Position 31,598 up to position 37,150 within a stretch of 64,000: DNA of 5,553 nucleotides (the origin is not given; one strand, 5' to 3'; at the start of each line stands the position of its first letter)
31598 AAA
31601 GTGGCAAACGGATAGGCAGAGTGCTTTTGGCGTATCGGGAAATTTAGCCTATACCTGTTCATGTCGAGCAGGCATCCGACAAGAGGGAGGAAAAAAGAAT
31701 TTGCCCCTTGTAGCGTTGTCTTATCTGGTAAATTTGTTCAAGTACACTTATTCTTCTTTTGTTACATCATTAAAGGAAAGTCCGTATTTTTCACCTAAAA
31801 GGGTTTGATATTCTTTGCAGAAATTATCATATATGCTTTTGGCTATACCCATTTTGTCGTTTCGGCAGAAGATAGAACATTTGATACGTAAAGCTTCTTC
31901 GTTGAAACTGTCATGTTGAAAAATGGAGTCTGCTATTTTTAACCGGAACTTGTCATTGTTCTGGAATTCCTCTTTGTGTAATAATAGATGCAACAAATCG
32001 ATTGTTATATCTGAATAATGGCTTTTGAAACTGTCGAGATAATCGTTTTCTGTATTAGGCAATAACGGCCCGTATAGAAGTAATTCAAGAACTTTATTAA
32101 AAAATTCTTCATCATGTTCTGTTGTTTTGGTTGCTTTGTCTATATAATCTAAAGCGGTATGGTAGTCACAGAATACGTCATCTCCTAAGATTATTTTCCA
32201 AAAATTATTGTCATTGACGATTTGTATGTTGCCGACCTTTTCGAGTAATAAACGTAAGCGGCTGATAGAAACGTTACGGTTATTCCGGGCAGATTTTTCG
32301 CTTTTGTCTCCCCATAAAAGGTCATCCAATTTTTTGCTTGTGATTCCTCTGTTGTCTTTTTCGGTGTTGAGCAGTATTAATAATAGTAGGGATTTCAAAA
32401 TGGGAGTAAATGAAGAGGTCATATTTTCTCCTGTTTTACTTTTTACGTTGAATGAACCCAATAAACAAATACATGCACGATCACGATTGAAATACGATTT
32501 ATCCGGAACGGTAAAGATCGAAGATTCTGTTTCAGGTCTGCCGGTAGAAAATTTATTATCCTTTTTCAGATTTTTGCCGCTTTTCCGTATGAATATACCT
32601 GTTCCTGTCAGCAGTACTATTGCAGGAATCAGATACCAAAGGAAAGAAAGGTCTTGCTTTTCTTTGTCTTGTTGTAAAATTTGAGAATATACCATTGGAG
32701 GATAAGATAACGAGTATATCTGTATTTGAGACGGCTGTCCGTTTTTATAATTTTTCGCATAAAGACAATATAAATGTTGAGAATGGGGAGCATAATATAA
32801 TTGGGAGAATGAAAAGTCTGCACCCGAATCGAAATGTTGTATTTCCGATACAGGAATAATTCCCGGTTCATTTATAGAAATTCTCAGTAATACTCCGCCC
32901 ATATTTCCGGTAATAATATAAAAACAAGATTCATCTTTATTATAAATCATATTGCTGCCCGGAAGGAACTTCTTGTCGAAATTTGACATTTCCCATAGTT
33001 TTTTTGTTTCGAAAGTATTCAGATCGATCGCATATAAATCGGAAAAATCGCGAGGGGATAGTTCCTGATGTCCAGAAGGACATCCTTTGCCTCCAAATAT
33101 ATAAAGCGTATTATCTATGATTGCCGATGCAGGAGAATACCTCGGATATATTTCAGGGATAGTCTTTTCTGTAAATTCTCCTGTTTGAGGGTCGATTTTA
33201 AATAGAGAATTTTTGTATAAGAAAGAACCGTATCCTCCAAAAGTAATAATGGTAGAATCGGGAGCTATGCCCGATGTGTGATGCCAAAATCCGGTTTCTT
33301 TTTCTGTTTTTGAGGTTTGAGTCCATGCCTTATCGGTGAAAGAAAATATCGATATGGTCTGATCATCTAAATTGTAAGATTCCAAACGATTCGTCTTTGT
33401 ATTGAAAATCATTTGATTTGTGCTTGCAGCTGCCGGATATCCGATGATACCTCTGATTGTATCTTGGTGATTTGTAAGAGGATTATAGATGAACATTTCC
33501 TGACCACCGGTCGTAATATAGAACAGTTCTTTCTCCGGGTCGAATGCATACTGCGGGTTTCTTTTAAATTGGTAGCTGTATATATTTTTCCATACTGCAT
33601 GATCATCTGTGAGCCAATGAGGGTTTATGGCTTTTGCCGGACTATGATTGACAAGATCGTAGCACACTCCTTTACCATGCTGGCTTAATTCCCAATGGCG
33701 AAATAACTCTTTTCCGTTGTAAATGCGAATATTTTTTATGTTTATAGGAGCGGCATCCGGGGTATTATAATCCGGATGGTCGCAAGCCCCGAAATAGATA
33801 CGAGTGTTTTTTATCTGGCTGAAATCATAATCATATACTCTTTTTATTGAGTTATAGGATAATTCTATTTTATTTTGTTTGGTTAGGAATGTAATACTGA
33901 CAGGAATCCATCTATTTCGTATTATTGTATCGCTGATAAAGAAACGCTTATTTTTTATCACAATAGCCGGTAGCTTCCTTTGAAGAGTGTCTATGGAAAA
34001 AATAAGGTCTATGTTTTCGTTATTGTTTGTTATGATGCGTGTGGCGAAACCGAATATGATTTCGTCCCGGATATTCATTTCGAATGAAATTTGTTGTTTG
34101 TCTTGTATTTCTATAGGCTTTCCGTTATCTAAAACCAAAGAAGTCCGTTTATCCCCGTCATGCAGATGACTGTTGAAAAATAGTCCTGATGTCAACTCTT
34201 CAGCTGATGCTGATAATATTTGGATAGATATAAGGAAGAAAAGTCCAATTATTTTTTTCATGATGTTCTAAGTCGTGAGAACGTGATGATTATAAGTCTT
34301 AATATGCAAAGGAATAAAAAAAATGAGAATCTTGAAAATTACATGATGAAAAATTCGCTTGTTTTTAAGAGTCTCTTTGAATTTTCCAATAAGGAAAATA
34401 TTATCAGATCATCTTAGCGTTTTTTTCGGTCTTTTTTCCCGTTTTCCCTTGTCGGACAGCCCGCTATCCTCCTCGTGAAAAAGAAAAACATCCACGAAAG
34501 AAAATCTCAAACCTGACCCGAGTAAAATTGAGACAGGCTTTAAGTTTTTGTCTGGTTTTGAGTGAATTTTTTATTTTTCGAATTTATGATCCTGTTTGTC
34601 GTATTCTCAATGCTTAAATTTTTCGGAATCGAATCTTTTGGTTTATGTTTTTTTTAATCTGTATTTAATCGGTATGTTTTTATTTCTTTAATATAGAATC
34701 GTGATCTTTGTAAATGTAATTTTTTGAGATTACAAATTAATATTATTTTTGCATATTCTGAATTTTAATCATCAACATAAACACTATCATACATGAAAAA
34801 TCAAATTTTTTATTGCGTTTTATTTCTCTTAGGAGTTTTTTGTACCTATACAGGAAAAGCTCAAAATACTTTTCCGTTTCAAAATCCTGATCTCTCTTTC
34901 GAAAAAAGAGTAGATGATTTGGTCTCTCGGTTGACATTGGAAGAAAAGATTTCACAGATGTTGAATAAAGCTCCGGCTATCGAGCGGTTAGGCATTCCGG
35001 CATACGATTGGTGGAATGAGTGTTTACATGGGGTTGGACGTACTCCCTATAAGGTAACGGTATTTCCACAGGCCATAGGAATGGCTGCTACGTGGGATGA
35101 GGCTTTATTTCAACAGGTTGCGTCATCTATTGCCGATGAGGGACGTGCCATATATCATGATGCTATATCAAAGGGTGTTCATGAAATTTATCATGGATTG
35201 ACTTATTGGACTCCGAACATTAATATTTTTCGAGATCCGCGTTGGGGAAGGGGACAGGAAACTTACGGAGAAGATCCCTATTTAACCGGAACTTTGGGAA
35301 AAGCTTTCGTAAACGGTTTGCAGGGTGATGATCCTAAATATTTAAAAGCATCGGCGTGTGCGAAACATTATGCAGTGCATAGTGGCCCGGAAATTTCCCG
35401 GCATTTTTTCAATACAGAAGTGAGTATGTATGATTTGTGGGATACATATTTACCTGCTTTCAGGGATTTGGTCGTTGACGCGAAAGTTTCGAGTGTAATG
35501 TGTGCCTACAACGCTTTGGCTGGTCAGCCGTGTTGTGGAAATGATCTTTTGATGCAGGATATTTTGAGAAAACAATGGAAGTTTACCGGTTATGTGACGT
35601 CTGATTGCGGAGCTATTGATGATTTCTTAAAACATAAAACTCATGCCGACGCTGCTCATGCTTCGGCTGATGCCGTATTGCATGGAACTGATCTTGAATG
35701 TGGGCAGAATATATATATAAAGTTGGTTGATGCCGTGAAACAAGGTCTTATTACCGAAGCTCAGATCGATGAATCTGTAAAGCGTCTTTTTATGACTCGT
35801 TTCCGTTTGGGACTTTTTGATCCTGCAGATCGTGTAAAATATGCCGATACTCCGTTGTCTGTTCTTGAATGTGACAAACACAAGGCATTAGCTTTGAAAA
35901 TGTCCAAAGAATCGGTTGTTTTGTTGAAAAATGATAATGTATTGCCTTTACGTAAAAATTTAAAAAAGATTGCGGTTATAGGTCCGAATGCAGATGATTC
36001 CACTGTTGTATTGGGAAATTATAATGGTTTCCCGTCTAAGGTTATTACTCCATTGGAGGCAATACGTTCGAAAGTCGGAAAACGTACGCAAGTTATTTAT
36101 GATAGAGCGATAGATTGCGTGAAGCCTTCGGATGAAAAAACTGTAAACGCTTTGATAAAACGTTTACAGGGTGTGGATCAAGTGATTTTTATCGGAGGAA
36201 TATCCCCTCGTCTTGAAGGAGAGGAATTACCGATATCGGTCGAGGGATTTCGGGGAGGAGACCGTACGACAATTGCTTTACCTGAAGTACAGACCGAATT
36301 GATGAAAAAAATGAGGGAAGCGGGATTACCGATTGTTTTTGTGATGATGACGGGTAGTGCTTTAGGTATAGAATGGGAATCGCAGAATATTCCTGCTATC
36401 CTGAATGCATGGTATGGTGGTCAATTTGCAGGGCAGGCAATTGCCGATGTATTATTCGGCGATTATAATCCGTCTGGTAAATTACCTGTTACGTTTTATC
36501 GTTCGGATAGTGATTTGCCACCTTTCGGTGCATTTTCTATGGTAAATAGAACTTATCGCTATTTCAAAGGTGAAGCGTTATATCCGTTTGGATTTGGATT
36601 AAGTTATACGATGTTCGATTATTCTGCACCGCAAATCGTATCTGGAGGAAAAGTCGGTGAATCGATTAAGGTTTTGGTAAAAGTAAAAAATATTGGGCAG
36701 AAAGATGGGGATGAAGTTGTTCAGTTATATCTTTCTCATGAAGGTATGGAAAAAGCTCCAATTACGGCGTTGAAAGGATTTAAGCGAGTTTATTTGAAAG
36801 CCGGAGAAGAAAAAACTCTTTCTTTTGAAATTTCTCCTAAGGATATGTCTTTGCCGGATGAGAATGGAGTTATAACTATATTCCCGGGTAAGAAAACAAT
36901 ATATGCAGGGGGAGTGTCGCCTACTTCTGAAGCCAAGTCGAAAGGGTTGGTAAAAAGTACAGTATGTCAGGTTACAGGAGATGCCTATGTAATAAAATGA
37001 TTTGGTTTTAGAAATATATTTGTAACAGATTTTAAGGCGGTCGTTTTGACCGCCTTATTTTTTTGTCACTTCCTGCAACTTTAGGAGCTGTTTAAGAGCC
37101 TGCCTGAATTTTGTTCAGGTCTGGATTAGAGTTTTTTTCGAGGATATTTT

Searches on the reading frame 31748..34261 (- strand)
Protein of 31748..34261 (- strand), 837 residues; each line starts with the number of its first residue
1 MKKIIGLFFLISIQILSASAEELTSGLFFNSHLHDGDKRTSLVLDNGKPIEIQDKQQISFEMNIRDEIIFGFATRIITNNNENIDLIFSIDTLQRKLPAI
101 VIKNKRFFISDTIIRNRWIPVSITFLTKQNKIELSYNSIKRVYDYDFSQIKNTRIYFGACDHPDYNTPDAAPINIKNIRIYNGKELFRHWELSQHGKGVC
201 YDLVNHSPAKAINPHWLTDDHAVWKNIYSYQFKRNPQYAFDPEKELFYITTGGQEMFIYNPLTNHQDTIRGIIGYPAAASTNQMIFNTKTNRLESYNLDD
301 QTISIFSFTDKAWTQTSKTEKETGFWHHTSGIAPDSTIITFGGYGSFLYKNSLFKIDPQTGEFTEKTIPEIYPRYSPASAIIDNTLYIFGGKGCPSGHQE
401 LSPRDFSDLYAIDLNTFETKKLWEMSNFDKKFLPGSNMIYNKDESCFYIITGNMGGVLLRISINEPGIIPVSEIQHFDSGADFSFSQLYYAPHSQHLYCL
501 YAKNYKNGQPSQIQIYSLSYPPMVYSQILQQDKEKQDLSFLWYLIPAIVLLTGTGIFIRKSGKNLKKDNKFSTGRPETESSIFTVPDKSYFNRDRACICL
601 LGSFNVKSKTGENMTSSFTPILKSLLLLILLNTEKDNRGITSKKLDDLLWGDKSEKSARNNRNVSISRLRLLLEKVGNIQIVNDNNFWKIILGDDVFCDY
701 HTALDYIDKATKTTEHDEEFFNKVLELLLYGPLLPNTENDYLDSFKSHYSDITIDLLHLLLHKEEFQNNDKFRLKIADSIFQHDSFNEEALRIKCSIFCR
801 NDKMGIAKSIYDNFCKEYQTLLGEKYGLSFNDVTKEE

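Call 17: search_protein_families(library=pfam, proteins=[window:31748-34261:-])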
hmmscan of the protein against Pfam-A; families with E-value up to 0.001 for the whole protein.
window:31748-34261:- (837 aa): 6 families
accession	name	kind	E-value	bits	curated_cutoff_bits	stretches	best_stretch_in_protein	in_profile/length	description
PF24681.1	Kelch_KLHDC2_KLHL20_DRC7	-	8.4e-11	42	50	1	299-422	24-144/221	KLHDC2/KLHL20/DRC7 Kelch-repeats domain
PF13964.12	Kelch_6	-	6.4e-10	39.1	25.3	1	326-365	2-42/50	Kelch motif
PF24981.1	Beta-prop_ATRN-LZTR1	-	3.1e-07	30.4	50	1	301-455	123-282/289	Attractin/LZTR1 beta-propeller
PF13418.12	Kelch_4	-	5.5e-05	23.5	21.6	0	326-364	3-42/49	Galactose oxidase, central domain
PF13415.12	Kelch_3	-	6.3e-05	23.5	22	0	383-416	1-27/48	Galactose oxidase, central domain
PF01344.31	Kelch_1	-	0.00024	21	20.1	0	373-391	1-19/46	Kelch motif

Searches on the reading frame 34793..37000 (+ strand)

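Call 17: search_protein_families(library=pfam, proteins=[window:34793-37000:+])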
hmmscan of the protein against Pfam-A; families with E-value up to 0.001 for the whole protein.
window:34793-37000:+ (735 aa): 3 families
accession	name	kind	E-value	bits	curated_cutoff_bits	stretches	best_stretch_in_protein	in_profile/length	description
PF01915.27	Glyco_hydro_3_C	-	2.7e-56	191.1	31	1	375-605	1-200/200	Glycosyl hydrolase family 3 C-terminal domain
PF00933.27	Glyco_hydro_3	-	3.7e-46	158.4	27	1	51-332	46-313/316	Glycosyl hydrolase family 3 N terminal domain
PF14310.12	Fn3-like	-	1.9e-14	53.9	25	1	641-707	1-69/71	Fibronectin type III-like domain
